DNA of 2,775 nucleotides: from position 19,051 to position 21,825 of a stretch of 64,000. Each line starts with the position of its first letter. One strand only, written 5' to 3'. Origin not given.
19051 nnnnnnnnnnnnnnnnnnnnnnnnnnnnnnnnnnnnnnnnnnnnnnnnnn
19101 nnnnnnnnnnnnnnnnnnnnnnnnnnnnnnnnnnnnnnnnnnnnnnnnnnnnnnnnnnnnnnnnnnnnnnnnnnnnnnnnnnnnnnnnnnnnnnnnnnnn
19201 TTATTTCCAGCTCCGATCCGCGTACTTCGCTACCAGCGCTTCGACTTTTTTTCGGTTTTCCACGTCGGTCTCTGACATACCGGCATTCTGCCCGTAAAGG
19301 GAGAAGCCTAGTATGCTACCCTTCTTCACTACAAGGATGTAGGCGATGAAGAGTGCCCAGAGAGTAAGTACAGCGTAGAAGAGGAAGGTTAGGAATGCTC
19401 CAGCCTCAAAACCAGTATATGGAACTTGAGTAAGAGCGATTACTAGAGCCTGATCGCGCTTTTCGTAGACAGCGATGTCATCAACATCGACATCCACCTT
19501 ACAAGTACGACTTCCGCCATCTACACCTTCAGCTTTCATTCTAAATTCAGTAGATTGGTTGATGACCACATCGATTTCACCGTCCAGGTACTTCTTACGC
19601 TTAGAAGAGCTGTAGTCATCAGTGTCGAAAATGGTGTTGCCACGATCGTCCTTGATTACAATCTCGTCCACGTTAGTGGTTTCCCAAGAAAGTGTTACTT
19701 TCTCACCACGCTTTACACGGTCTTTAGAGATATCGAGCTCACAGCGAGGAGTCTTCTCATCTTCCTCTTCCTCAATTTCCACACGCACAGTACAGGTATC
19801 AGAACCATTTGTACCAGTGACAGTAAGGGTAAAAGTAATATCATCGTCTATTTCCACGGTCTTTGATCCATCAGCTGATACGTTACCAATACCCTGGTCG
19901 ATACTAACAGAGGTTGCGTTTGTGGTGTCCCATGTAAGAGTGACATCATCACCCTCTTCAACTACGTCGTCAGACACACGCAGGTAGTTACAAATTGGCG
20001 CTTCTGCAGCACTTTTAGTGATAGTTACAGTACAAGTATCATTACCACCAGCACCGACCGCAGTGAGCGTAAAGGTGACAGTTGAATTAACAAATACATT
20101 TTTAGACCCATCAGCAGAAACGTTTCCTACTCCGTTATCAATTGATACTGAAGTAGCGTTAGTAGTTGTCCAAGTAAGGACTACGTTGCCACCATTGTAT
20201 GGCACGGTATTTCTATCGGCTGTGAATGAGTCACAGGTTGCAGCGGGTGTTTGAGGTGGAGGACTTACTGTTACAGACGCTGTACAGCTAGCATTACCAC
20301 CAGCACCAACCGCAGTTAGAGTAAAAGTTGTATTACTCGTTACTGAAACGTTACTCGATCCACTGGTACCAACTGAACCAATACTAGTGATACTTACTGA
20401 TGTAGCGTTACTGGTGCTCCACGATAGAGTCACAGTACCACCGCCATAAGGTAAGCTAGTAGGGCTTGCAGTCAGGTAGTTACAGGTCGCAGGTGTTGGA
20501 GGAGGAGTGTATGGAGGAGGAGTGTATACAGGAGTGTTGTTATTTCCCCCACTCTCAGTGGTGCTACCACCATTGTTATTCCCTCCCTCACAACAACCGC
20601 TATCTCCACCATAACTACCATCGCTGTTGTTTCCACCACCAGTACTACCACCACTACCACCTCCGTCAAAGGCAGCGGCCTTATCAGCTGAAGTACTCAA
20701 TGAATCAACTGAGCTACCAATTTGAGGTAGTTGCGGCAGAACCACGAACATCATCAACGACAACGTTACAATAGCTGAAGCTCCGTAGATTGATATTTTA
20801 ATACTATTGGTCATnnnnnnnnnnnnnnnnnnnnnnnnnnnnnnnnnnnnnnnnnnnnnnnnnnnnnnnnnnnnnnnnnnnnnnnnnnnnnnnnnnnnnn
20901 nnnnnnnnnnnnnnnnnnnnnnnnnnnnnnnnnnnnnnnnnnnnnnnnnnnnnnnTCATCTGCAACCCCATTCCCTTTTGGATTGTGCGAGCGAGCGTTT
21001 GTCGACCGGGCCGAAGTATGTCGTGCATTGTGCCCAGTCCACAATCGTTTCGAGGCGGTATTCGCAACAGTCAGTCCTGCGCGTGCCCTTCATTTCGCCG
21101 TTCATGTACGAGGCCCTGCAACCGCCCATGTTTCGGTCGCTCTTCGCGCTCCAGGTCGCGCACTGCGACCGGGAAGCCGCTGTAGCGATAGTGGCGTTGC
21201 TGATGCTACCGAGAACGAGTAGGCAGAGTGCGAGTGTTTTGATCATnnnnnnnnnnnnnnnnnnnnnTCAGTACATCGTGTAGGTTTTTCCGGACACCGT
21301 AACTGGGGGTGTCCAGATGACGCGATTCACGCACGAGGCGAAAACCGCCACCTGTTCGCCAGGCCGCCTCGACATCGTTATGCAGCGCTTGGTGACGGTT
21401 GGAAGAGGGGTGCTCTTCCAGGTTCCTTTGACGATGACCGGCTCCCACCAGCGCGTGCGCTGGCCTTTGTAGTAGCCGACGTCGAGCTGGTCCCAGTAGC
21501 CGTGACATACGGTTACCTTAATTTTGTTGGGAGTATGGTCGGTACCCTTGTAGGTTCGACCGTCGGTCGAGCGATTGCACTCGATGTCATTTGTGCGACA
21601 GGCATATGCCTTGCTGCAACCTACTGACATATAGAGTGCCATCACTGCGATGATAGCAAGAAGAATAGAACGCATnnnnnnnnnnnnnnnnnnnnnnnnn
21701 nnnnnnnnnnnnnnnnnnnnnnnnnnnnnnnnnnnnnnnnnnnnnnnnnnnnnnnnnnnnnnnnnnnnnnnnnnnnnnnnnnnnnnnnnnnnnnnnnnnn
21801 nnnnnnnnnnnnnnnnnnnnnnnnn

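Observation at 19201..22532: Sortase with an adjacent Ig-repeat surface protein carrying a non-canonical VPYTG sorting-like signal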

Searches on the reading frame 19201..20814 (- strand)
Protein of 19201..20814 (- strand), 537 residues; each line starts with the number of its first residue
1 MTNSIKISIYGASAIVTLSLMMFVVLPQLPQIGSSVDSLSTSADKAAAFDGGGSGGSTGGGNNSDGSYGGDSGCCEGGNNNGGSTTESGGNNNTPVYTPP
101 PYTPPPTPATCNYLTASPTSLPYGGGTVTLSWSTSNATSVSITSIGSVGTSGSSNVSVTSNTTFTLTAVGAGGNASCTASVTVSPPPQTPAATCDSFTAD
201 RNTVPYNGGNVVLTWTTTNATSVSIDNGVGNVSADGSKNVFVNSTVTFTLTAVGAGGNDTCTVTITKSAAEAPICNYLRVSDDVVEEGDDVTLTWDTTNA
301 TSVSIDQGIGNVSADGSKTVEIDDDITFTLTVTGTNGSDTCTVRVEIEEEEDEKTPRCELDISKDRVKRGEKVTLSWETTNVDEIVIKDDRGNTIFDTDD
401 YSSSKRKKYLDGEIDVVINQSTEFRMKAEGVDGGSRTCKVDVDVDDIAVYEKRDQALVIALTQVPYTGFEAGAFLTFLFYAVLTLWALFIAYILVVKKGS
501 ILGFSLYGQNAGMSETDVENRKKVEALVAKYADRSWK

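Call 3: search_protein_families(library=pfam, proteins=[window:19201-20814:-], max_evalue=0.1)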
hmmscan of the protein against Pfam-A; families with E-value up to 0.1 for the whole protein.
window:19201-20814:- (537 aa): 1 family
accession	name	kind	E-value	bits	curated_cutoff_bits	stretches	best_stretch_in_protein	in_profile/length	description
PF00630.25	Filamin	-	0.00028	22.1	26.9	0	231-290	6-62/93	Filamin/ABP280 repeat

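Call 4: search_protein_families(library=ncbifam, proteins=[window:19201-20814:-], max_evalue=0.1)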
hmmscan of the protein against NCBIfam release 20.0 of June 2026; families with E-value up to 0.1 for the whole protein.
window:19201-20814:- (537 aa): 1 family
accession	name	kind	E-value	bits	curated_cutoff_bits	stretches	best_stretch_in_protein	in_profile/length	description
NF038112.1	myxo_dep_M36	subfamily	1.5e-08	32.3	1500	1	121-448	1218-1567/1604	myxosortase-dependent M36 family metallopeptidase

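Call 6: find_encoding_contigs(protein=window:19201-20814:-, flank=10000, max_places=6)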
Protein window:19201-20814:- (537 aa): no gene with exactly this product is on record in the collection.

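Call 15: find_homologous_proteins(query=window:19201-20814:-, max_evalue=0.001)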
Query window:19201-20814:- (537 aa): 709 proteins with E <= 0.001 among 8000 candidates; the best 120 are listed.
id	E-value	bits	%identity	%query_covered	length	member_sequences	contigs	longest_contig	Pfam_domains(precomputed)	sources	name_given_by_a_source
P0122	0.0e+0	1173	100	100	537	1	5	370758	-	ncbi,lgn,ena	-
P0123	2.1e-295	998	84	81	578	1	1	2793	-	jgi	-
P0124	1.5e-293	992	56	84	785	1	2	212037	PF11138.14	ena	-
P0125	5.2e-292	987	78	81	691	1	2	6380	PF25975.1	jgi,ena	-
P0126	3.4e-291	984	85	80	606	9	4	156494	-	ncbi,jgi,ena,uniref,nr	ncbi:hypothetical protein COU14_03075 [Candidatus Kaiserbacteria bacterium CG10_big_fil_rev_8_21_14_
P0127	1.8e-277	939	68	100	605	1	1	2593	PF25975.1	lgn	-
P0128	9.6e-269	910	77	80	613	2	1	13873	-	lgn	-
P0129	1.0e-259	880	74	95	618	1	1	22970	-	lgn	-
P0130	3.1e-256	869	57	80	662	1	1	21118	-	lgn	-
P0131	3.8e-235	799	72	83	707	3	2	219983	-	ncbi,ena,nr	ncbi:hypothetical protein H6788_02505 [Candidatus Nomurabacteria bacterium]|nr:hypothetical protein 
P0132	1.7e-231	787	60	81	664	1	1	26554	-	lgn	-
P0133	1.2e-216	738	78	81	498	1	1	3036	-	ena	-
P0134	1.6e-213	728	55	80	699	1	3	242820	-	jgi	jgi:hypothetical protein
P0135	1.5e-205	702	58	80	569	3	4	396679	-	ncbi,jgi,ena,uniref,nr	ncbi:hypothetical protein A2837_01595 [Candidatus Kaiserbacteria bacterium RIFCSPHIGHO2_01_FULL_46_2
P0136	1.7e-202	692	73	81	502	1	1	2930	-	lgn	-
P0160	8.1e-158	544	48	75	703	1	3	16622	-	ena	-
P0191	9.3e-109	382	43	77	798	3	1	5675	-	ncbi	-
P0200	4.3e-105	370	41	74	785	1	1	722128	-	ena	-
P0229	8.3e-93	330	38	61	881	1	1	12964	-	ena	-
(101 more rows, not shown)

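Call 28: find_encoding_contigs(protein=P0200, flank=10000, max_places=2)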
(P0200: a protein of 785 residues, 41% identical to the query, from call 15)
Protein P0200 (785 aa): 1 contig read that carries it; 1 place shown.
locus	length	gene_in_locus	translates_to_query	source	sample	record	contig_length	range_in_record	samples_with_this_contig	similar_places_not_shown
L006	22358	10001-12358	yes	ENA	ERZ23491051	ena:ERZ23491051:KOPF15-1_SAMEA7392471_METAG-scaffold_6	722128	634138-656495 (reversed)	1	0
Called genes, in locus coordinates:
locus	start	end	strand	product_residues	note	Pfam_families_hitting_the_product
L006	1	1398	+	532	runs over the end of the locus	PF13632:Glyco_trans_2_3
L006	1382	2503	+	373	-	-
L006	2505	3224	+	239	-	PF01409:tRNA-synt_2d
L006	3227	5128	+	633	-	PF03483:B3_4, PF03484:B5, PF17759:tRNA_synthFbeta, PF03147:FDX-ACB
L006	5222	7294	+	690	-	PF02518:HATPase_c, PF00204:DNA_gyraseB, PF01751:Toprim, PF00986:DNA_gyraseB_C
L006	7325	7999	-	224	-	-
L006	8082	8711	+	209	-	PF04203:Sortase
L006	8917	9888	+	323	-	-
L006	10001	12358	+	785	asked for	-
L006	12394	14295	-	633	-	PF07973:tRNA_SAD (weak), PF00587:tRNA-synt_2b, PF03129:HGTP_anticodon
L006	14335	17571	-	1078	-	PF02811:PHP, PF07733:DNA_pol3_alpha, PF17657:DNA_pol3_finger, PF14579:HHH_6, PF01336:tRNA_anti-codon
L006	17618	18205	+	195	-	PF01351:RNase_HII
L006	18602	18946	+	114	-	PF01783:Ribosomal_L32p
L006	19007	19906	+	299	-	PF01029:NusB, PF00293:NUDIX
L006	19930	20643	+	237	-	PF22935:RM44_endonuclase, PF14622:Ribonucleas_3_3, PF00636:Ribonuclease_3, PF00035:dsrm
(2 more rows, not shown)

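Call 35: search_protein_families(library=pfam, proteins=[P0191, P0229, P0160], max_evalue=0.01)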
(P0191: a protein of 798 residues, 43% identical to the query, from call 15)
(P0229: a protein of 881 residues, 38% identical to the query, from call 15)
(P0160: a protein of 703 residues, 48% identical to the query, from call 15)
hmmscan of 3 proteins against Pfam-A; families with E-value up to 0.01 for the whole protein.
P0191 (798 aa): 1 family
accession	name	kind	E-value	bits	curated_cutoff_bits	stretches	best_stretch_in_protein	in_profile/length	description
PF21307.2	Glyco_hydro_95_C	-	0.0022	18.9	27.6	0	87-129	29-72/94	Glycoside hydrolase family 95, C-terminal domain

P0229 (881 aa): 0 families

P0160 (703 aa): 0 families

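Call 43: search_protein_families(library=ncbifam, proteins=[P0191, P0229, P0160], max_evalue=0.01)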
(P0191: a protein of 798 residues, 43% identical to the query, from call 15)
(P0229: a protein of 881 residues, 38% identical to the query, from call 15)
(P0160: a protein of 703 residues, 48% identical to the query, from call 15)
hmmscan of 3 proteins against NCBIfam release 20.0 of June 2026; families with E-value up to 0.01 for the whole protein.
P0191 (798 aa): 0 families

P0229 (881 aa): 0 families

P0160 (703 aa): 0 families

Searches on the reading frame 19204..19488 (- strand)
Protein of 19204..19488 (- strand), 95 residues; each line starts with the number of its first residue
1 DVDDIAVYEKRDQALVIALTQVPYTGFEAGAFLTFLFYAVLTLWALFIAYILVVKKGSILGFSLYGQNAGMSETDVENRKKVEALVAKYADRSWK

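Call 13: find_homologous_proteins(query=window:19204-19488:-, max_evalue=1)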
Query seq(95 aa) (95 aa): 1 proteins with E <= 1 among 3 candidates.
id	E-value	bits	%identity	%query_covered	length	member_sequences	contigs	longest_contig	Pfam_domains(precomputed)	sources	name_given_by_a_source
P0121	4.3e-12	64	62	59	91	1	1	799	-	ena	-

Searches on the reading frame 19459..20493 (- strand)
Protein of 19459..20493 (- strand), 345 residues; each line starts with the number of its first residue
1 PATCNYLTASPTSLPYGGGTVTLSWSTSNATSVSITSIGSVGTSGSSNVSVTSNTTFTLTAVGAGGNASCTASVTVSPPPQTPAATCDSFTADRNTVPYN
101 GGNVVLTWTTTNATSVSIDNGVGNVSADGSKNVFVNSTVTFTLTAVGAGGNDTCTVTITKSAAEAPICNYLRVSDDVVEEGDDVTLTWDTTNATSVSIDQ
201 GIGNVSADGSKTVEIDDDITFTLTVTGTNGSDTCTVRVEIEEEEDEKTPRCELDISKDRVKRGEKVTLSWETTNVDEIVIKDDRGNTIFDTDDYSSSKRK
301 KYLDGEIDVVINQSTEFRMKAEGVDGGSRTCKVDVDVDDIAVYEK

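Call 81: search_solved_structures(query=window:19459-20493:-, max_evalue=1)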
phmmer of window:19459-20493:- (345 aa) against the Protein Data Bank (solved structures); distinct sequences matched with E-value up to 1: 1.
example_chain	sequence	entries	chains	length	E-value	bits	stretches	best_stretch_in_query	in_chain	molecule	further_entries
7quz_AAA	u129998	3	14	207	0.065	15.4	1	8-88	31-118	Beta-1,3-glucanase bglH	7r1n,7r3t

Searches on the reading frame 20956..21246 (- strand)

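Call 3: search_protein_families(library=pfam, proteins=[window:20956-21246:-], max_evalue=0.1)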
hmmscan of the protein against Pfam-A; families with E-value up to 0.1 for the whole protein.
window:20956-21246:- (96 aa): 0 families

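Call 4: search_protein_families(library=ncbifam, proteins=[window:20956-21246:-], max_evalue=0.1)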
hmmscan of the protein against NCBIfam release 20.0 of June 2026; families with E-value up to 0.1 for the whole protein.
window:20956-21246:- (96 aa): 1 family
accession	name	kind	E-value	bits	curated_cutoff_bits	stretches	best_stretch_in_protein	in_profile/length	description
NF050140.1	CLIBASIA_05150_VF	equivalog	0.067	12.7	220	1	2-56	14-67/216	CLIBASIA_05150 family virulence factor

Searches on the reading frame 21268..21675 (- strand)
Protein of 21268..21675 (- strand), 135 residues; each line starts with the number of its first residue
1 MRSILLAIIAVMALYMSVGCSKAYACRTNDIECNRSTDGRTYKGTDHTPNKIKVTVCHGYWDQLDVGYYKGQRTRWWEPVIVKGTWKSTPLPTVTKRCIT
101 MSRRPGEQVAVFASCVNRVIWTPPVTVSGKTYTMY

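Call 3: search_protein_families(library=pfam, proteins=[window:21268-21675:-], max_evalue=0.1)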
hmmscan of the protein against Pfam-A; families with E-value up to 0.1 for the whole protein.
window:21268-21675:- (135 aa): 0 families

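Call 4: search_protein_families(library=ncbifam, proteins=[window:21268-21675:-], max_evalue=0.1)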
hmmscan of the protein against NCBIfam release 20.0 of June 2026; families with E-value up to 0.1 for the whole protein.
window:21268-21675:- (135 aa): 1 family
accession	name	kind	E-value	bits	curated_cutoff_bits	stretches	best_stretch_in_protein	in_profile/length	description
NF033216.1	lipo_YgdI_YgdR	subfamily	0.022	14.6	42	1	4-30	3-29/71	YgdI/YgdR family lipoprotein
